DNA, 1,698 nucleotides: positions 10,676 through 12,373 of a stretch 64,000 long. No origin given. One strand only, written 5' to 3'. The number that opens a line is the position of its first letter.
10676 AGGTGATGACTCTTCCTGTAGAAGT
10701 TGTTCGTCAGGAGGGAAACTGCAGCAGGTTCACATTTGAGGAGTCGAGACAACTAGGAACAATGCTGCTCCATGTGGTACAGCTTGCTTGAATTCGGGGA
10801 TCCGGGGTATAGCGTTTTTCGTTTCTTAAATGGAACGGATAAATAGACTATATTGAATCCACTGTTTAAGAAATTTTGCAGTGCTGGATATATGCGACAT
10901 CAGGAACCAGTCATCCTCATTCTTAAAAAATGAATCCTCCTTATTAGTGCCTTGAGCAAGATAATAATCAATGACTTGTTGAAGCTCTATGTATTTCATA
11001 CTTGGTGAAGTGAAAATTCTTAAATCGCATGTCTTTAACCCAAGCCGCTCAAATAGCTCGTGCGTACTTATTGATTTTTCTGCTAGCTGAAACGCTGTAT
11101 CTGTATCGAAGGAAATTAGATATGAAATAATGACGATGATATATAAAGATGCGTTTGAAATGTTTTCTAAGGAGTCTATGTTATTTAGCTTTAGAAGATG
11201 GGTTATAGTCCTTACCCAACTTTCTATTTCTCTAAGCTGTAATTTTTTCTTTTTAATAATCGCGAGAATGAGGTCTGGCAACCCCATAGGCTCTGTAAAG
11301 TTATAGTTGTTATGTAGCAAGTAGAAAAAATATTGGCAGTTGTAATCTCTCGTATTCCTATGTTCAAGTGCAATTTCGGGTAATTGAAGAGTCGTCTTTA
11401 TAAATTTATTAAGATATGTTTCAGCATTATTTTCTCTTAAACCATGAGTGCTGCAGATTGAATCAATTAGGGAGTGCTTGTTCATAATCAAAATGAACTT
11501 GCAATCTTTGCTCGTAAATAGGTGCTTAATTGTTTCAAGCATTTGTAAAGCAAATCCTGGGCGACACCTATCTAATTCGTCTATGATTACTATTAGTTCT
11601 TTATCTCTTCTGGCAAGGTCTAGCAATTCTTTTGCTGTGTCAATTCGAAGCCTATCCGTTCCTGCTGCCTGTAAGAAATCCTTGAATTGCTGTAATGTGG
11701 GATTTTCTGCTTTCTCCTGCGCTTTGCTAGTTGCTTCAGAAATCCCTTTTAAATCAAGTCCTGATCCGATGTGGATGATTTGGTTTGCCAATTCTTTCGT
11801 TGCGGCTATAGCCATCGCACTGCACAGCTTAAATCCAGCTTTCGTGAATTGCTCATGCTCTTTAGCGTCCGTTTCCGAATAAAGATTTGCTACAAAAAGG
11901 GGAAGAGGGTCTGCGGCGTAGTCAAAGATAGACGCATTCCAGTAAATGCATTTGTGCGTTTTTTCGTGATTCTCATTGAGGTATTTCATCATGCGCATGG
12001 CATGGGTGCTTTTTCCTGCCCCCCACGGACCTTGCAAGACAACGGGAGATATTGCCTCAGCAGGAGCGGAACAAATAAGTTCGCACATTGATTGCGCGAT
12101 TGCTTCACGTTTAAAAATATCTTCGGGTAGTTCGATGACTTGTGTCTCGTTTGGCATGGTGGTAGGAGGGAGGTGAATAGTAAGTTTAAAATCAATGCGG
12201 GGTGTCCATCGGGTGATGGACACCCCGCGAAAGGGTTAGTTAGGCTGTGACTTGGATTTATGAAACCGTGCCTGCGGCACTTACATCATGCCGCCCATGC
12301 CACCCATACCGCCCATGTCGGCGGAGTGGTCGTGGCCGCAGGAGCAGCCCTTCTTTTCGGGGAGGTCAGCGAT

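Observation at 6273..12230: AT-rich island with two convergent KAP-family NTPases bracketing three small ORFs, inserted just downstream of groESL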

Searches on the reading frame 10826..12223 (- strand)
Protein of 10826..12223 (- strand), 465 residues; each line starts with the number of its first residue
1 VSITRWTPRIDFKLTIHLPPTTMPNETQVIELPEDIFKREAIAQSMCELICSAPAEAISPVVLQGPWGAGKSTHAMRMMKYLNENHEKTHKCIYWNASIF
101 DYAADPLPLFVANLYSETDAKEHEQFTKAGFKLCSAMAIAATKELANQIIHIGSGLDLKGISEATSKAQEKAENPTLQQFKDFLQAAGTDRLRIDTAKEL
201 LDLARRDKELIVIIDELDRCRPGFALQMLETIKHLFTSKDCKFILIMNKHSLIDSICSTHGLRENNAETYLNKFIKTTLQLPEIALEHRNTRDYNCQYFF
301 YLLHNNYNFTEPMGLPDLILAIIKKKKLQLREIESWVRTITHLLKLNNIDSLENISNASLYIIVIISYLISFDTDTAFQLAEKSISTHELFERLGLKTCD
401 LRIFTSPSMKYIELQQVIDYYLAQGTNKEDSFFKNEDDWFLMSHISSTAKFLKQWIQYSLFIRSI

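Call 3: search_protein_families(library=pfam, proteins=[window:10826-12223:-], max_evalue=0.1)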
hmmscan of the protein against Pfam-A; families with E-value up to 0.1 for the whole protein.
window:10826-12223:- (465 aa): 15 families
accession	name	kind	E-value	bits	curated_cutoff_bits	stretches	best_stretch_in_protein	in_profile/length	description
PF07693.20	KAP_NTPase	-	3.1e-34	119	20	1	39-289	1-233/293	KAP family P-loop domain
PF13191.12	AAA_16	-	9e-06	26.7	32.6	1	39-223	5-147/167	AAA ATPase domain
PF13401.12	AAA_22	-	1.1e-05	26.2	27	1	61-249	8-124/130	AAA domain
PF24883.2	NPHP3_N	-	3e-05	24.7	24.8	0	189-243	105-157/164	Nephrocystin 3, N-terminal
PF05729.18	NACHT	-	0.00019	21.8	26.7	0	60-89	2-31/167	NACHT domain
PF01637.24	ATPase_2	-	0.0003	21.1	33.2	1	58-280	20-189/225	ATPase domain predominantly from Archaea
PF25199.1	nSTAND_NTPase5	-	0.00036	20.8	34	1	34-89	17-72/145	Novel STAND NTPase 5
PF00270.35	DEAD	-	0.00052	20.2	26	1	60-243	16-153/167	DEAD/DEAH box helicase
PF13173.12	AAA_14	-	0.001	19.5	27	0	60-100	4-40/129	AAA domain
PF00910.28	RNA_helicase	-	0.0023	18.8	21.5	1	61-97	1-38/105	RNA helicase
PF00004.35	AAA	-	0.0098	16.8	21.2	0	196-255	45-116/131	ATPase family associated with various cellular activities (AAA)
PF00308.24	Bac_DnaA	-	0.011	16.3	23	1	41-100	17-75/162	Bacterial DnaA ATPAse domain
PF07728.20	AAA_5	-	0.011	16.1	22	0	60-85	1-27/139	AAA domain (dynein-related subfamily)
PF20720.3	nSTAND3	-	0.045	13.9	27.2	0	61-88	20-47/155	Novel STAND NTPase 3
PF16464.10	DUF5045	-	0.099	13.4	29.9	0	293-358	25-72/85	Domain of unknown function (DUF5045)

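Call 4: search_protein_families(library=padloc, proteins=[window:10826-12223:-], max_evalue=0.1)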
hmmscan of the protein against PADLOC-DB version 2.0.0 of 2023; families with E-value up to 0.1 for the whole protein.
window:10826-12223:- (465 aa): 10 families
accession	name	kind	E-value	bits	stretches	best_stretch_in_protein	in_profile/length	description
PDLC04956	PDC-S20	-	4.9e-64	215.4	1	34-437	11-410/450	-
PDLC04959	PDC-S20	-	3e-47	160.2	1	35-433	19-411/464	-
PDLC04957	PDC-S20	-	1.8e-26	91.7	1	34-375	5-340/446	-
PDLC04958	PDC-S20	-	4.2e-26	90.3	1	61-433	31-408/458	-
PDLC02209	QatA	-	1.5e-15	54.9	2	197-292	192-290/646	-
PDLC02361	PifA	-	1.1e-13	48.7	1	25-283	7-255/720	PifA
PDLC02210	QatA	-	1.1e-10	38.7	1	190-305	188-297/593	-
PDLC05031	PDC-S49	-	2e-05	21.7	1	61-94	27-57/624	-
PDLC04140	mad8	-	9.5e-05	20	1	60-238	29-222/314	mads_8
PDLC01993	RtcR--CARF_AAA_HTH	-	0.0037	13.8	1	32-93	178-239/523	-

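Call 10: find_homologous_proteins(query=window:10826-12157:-)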
Query window:10826-12157:- (443 aa): 326 proteins with E <= 0.001 among 8000 candidates; the best 120 are listed.
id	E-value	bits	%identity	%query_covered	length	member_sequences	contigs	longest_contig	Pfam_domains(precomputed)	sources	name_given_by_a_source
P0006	4.3e-292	986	99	100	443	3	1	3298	PF07693.21,PF13401.13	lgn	-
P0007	9.4e-260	880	87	100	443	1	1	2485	PF07693.21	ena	-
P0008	2.3e-196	671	67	100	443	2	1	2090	PF07693.21,PF24883.3,PF13191.13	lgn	-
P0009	9.8e-190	649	66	100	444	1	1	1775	PF07693.21,PF24883.3,PF13191.13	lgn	-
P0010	1.5e-97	345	44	91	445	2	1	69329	PF07693.21,PF24883.3,PF13401.13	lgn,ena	-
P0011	4.1e-96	341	44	84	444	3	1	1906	PF07693.21,PF13401.13,PF13191.13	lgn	-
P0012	1.6e-95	339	41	100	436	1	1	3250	PF07693.21,PF24883.3,PF13401.13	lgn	-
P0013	4.0e-95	337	40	100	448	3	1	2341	PF07693.21,PF24883.3,PF13401.13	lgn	-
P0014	2.7e-94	335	45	84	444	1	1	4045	PF07693.21,PF24883.3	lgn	-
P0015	4.2e-92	327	50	72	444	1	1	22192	PF07693.21,PF24883.3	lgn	-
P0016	9.4e-92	326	40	100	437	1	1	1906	PF07693.21,PF24883.3,PF13401.13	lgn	-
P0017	1.4e-89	319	44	84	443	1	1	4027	PF07693.21,PF24883.3,PF13401.13,PF13191.13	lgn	-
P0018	2.8e-88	315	45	85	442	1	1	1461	PF07693.21,PF24883.3,PF13191.13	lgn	-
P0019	9.7e-81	290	38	97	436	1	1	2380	PF07693.21,PF24883.3,PF00910.29,PF13401.13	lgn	-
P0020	3.7e-79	285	37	97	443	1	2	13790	PF07693.21,PF13401.13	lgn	-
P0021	4.0e-79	285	37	98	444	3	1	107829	PF07693.21,PF24883.3,PF13401.13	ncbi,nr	ncbi:MAG: P-loop NTPase fold protein [Akkermansia sp.]|nr:P-loop NTPase fold protein [Akkermansia sp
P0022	2.3e-78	282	37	98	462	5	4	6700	PF07693.21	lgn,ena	-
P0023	7.6e-78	280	38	93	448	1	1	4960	PF07693.21,PF24883.3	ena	-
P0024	1.4e-77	280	38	97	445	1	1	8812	PF07693.21,PF13401.13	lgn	-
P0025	1.5e-77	279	38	98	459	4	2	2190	PF07693.21,PF24883.3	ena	-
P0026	2.2e-77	279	36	97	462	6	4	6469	PF07693.21,PF13401.13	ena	-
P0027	2.5e-77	279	34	98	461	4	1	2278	PF07693.21,PF13401.13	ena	-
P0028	2.8e-77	279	36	97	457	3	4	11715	PF07693.21,PF13401.13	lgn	-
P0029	5.3e-77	278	35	98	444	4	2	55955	PF07693.21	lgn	-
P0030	5.8e-77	277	38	92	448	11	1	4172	PF07693.21,PF24883.3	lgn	-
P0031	3.8e-76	275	36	97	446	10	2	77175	PF07693.21,PF13401.13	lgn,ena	-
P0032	7.9e-76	274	37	98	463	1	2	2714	PF07693.21,PF24883.3,PF13401.13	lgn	-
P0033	2.8e-75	272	36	100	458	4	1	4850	PF07693.21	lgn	-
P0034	3.1e-75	272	36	97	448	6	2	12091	PF07693.21,PF13401.13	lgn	-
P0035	3.3e-75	272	38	93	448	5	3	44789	PF07693.21,PF24883.3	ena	-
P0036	4.2e-75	271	34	98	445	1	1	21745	PF07693.21,PF13401.13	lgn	-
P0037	1.1e-74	270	40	82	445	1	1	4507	PF07693.21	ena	-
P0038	1.3e-74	270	36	98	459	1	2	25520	PF07693.21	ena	-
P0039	1.7e-74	269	36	98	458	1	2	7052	PF07693.21,PF24883.3,PF13401.13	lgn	-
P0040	1.9e-74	269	36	98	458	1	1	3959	PF07693.21,PF24883.3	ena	-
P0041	3.6e-74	268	37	98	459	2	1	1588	PF07693.21,PF24883.3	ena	-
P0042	4.1e-74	268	37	98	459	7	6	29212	PF07693.21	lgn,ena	-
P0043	4.2e-74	268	36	98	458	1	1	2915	PF07693.21,PF24883.3,PF13401.13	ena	-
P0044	7.2e-74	267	35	98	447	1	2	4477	PF07693.21,PF24883.3,PF13401.13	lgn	-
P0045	9.5e-74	267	36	99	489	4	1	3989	PF07693.21,PF24883.3,PF13401.13,PF13191.13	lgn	-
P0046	1.0e-73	267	39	82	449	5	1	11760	PF07693.21,PF05729.19,PF13401.13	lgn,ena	-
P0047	1.5e-73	266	39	82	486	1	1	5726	PF07693.21,PF24883.3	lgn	-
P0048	1.9e-73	266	36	98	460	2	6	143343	PF07693.21,PF24883.3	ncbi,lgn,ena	-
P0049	2.5e-73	266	37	93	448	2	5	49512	PF07693.21,PF24883.3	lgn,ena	-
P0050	3.1e-73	265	36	98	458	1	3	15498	PF07693.21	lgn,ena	-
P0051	1.7e-72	263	34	99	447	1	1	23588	PF07693.21,PF24883.3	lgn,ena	-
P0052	4.4e-72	261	39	84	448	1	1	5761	PF07693.21,PF24883.3,PF05729.19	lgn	-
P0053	5.3e-72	261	35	98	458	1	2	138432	PF07693.21,PF24883.3,PF13401.13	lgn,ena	-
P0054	1.9e-71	259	35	98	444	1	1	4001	PF07693.21,PF24883.3,PF13401.13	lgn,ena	-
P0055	2.0e-71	259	35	98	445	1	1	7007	PF07693.21,PF24883.3,PF13401.13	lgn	-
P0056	2.3e-71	259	38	86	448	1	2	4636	PF07693.21,PF24883.3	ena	-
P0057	3.0e-71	259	35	98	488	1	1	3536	PF07693.21,PF24883.3,PF13401.13,PF01637.25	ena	-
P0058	6.3e-71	258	41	84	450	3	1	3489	PF07693.21,PF24883.3,PF13401.13,PF01637.25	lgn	-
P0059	9.6e-71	257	35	98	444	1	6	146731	PF07693.21,PF24883.3,PF13401.13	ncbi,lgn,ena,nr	ncbi:MAG: hypothetical protein IKV82_05575 [Akkermansia sp.]|nr:hypothetical protein [Akkermansia sp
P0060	1.8e-70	256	38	86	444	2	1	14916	PF07693.21,PF24883.3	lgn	-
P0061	4.0e-70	255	35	98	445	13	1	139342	PF07693.21,PF24883.3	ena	-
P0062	6.8e-70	254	34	94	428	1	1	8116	PF07693.21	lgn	-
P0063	2.0e-69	253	38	99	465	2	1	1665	PF07693.21,PF24883.3,PF01637.25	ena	-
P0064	2.3e-69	252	34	98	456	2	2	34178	PF07693.21,PF24883.3,PF13401.13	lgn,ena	-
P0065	2.6e-69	252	34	98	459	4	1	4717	PF07693.21,PF24883.3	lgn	-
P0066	5.0e-69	251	36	92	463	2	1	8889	PF07693.21,PF24883.3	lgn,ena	-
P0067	1.5e-65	240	34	94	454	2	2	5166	PF07693.21,PF24883.3,PF01637.25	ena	-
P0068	2.6e-64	236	35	84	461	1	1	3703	PF07693.21,PF01637.25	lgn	-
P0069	5.6e-61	225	35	83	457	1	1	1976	PF07693.21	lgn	-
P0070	5.8e-61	225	32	83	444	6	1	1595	PF07693.21,PF24883.3,PF13401.13,PF01637.25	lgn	-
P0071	3.0e-33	133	30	71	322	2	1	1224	PF07693.21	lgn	-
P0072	3.4e-30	123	28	86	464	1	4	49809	PF07693.21,PF13401.13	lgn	-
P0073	7.7e-29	119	27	83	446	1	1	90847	PF07693.21,PF01637.25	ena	-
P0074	4.7e-28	116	31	69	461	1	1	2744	PF07693.21,PF13401.13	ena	-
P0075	1.1e-26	112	30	84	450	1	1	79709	PF07693.21,PF24883.3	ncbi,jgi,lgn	-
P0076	2.2e-26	111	32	63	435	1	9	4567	PF07693.21,PF13401.13,PF13191.13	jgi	jgi:hypothetical protein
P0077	4.2e-26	110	27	82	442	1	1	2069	PF07693.21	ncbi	-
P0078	1.1e-25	109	29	84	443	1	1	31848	PF07693.21,PF24883.3,PF13401.13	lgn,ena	-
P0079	1.1e-25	109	29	76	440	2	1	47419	PF07693.21,PF24883.3,PF13401.13,PF01637.25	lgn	-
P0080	1.2e-25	108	28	63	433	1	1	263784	PF07693.21,PF24883.3,PF13401.13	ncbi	-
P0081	2.7e-24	104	27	83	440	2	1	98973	PF07693.21,PF24883.3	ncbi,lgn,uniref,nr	ncbi:KAP family NTPase [Vibrio sp. Of14-4]|uniref:KAP family P-loop NTPase fold protein n=1 Tax=Vibr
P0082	3.7e-24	104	32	57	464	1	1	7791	PF07693.21,PF24883.3,PF13401.13,PF13191.13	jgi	jgi:nucleoside-triphosphatase THEP1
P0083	2.5e-23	101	33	59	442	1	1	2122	PF07693.21,PF24883.3,PF13401.13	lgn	-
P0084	2.9e-23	101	27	71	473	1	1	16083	PF07693.21,PF13401.13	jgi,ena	-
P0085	4.9e-23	100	32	63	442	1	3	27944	PF07693.21,PF24883.3,PF13401.13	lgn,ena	-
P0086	9.8e-23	99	33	56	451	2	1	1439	PF07693.21,PF24883.3,PF13401.13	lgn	-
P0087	1.2e-22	99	33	58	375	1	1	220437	PF07693.21,PF24883.3,PF13401.13,PF13191.13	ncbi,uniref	ncbi:KAP family P-loop NTPase fold protein [Pseudomonas sp.]|uniref:KAP family P-loop NTPase fold pr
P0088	1.4e-22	98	33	53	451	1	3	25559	PF07693.21,PF24883.3,PF13401.13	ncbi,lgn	-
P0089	2.2e-22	98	32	56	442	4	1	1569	PF07693.21,PF24883.3,PF13401.13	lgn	-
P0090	2.6e-22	97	28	71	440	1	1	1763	PF07693.21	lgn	-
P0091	2.7e-22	97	30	61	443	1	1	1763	PF07693.21,PF24883.3,PF13401.13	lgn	-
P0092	2.8e-22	97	29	71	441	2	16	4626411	PF07693.21,PF24883.3,PF13401.13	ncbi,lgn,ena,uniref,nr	ncbi:KAP family P-loop NTPase fold protein [Pseudomonas nitroreducens]|uniref:KAP family P-loop NTPa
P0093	4.1e-22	97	29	82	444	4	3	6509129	PF07693.21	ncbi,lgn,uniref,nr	ncbi:hypothetical protein HKK58_27650 [Pseudomonas sp. ADAK22]|uniref:KAP family P-loop NTPase fold 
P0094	1.1e-21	95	32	56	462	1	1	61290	PF07693.21,PF24883.3,PF13401.13,PF13191.13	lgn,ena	-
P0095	1.5e-21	95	33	62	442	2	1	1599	PF07693.21,PF24883.3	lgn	-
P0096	2.7e-21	94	33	53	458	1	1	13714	PF07693.21,PF24883.3,PF13401.13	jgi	jgi:hypothetical protein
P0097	3.2e-21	94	32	60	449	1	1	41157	PF07693.21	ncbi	-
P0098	4.5e-21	93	31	56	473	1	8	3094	PF07693.21,PF24883.3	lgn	-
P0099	9.1e-21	92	31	62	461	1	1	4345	PF07693.21,PF13401.13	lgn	-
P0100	1.1e-20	92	29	61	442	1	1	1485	PF07693.21,PF24883.3,PF13401.13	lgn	-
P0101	1.2e-20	92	31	57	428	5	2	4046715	PF07693.21,PF13401.13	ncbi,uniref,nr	ncbi:KAP P-loop [Roseovarius sp. TM1035]|uniref:KAP family P-loop NTPase fold protein n=1 Tax=Roseov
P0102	1.3e-20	92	30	61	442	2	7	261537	PF07693.21,PF24883.3,PF13401.13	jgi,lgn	jgi:hypothetical protein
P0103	1.3e-20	92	29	59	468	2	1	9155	PF07693.21,PF13191.13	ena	-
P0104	1.4e-20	92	29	70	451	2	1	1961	PF07693.21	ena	-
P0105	1.4e-20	92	30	61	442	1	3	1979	PF07693.21,PF24883.3,PF13401.13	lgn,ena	-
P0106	1.7e-20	91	29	61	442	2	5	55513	PF07693.21,PF24883.3,PF13401.13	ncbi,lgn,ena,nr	ncbi:P-loop NTPase fold protein [Pseudomonas sp. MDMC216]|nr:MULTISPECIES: P-loop NTPase fold protei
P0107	1.7e-20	91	27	89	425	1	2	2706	PF07693.21,PF24883.3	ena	-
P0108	1.8e-20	91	33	58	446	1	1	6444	PF07693.21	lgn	-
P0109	3.0e-20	91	27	80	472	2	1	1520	PF07693.21,PF13401.13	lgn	-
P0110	3.2e-20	91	30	58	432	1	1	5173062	PF07693.21,PF24883.3,PF13401.13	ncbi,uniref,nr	ncbi:AAA family ATPase [Rhodoferax sp. AJA081-3]|uniref:KAP family P-loop NTPase fold protein n=1 Ta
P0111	4.0e-20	90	29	58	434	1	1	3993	PF07693.21,PF13401.13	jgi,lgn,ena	-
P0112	6.2e-20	90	30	75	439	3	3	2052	PF07693.21,PF24883.3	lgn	-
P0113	6.4e-20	90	31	56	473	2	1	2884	PF07693.21,PF24883.3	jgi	-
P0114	7.4e-20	89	29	58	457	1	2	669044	PF07693.21,PF13401.13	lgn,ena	-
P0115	1.1e-19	89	32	59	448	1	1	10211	PF07693.21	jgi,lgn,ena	-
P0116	1.4e-19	88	27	74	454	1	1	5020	PF07693.21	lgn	-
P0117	3.0e-19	87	28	63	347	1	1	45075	PF07693.21,PF24883.3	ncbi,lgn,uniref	ncbi:MAG: P-loop NTPase fold protein [Acinetobacter venetianus]|uniref:KAP family P-loop NTPase fold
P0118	3.3e-19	87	30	56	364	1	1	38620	PF07693.21,PF24883.3,PF00004.36,PF13401.13,PF13191.13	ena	-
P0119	3.7e-19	87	27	75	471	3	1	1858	PF07693.21,PF13401.13,PF13191.13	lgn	-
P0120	3.8e-19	87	29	71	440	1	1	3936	PF07693.21,PF13401.13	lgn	-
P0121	4.8e-19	87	32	58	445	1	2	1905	PF07693.21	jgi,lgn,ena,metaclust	metaclust:\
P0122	5.7e-19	86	28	70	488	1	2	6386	PF07693.21,PF13401.13,PF13191.13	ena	-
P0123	6.2e-19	86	30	56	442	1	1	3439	PF07693.21,PF13401.13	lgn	-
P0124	7.0e-19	86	29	59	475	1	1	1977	PF07693.21,PF13401.13,PF13191.13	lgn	-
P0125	7.8e-19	86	31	52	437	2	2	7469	PF07693.21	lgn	-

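Call 15: find_encoding_contigs(protein=P0006, flank=10000, max_places=4)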
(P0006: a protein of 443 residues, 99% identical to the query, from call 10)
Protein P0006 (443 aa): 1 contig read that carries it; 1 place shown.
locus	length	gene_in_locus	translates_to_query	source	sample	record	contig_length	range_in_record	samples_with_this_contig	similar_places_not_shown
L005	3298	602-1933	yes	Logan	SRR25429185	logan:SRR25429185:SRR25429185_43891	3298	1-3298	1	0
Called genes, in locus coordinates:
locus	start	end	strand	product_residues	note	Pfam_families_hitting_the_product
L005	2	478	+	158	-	?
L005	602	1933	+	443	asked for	PF07693:KAP_NTPase, PF13401:AAA_22 (faint)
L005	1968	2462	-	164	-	-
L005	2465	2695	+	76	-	-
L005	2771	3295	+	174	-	PF09561:RE_HpaII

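Call 27: search_protein_families(library=ncbifam, proteins=[window:10826-12157:-], max_evalue=0.1)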
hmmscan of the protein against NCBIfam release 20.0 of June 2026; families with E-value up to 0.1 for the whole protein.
window:10826-12157:- (443 aa): 3 families
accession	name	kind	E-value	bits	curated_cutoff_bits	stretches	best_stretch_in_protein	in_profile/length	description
NF041923.1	QatA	equivalog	2.6e-15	56.1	600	1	13-272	11-291/628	Qat anti-phage system ATPase QatA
TIGR02928.1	TIGR02928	subfamily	0.0012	17.8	181.3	0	10-69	13-76/366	orc1/cdc6 family replication initiation protein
NF038308.1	RNA_repair_RtcR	equivalog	0.026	13.4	650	1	10-64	178-232/530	RNA repair transcriptional activator RtcR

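Call 43: find_encoding_contigs(protein=P0010, flank=8000, max_places=3)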
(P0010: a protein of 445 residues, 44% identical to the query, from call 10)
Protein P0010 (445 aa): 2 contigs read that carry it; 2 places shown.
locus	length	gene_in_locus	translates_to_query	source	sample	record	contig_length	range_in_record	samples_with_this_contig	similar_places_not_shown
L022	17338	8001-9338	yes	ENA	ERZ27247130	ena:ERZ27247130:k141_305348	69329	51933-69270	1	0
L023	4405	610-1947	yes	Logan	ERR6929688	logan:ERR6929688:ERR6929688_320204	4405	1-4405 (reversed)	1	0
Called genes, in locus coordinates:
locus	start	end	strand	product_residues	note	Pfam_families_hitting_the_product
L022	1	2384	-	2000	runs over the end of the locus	PF02415:Chlam_PMP (faint)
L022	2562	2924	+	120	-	-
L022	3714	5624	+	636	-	PF00012:HSP70, PF06723:MreB_Mbl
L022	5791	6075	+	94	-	PF00166:Cpn10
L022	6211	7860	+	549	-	PF00118:Cpn60_TCP1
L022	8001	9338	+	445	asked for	PF07693:KAP_NTPase, PF24883:NPHP3_N (faint), PF13401:AAA_22 (faint)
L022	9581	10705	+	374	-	PF00145:DNA_methylase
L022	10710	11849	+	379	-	PF09561:RE_HpaII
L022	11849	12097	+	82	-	PF03852:Vsr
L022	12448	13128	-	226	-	PF14103:DUF4276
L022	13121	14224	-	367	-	PF02463:SMC_N, PF13175:AAA_15 (weak), PF13304:AAA_21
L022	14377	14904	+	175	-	PF09561:RE_HpaII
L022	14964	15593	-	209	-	-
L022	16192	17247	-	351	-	PF12760:Zn_ribbon_IS1595 (weak), PF12762:DDE_Tnp_IS1595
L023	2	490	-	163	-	?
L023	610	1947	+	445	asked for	PF07693:KAP_NTPase, PF24883:NPHP3_N (faint), PF13401:AAA_22 (faint)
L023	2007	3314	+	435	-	PF13560:HTH_31 (weak), PF01381:HTH_3, PF00145:DNA_methylase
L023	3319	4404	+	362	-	?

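Call 44: find_encoding_contigs(protein=P0021, flank=8000, max_places=3)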
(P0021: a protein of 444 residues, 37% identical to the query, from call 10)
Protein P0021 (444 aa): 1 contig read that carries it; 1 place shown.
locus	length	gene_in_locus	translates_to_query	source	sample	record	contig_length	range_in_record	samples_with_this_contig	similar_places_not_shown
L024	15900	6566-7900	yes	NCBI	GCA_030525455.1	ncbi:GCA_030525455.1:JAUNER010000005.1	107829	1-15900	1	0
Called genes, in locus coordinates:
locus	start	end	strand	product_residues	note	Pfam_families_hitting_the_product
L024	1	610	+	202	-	PF02384:N6_Mtase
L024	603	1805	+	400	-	PF01420:Methylase_S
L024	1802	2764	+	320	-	-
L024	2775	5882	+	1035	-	PF04313:HSDR_N, PF04851:ResIII, PF00270:DEAD (weak), PF18766:SWI2_SNF2, PF22679:T1R_D3-like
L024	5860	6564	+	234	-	-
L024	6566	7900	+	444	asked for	PF07693:KAP_NTPase, PF24883:NPHP3_N (faint), PF13401:AAA_22 (faint)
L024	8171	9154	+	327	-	-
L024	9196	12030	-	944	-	PF02739:5_3_exonuc_N, PF01367:5_3_exonuc, PF01612:DNA_pol_A_exo1, PF00476:DNA_pol_A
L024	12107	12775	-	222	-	PF00733:Asn_synthase (weak), PF01171:ATP_bind_3 (faint), PF02568:ThiI (faint), PF06508:QueC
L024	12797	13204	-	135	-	PF14489:QueF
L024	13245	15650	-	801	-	PF00924:MS_channel_2nd, PF21082:MS_channel_3rd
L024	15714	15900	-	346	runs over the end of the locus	PF13593:SBF_like, PF01758:SBF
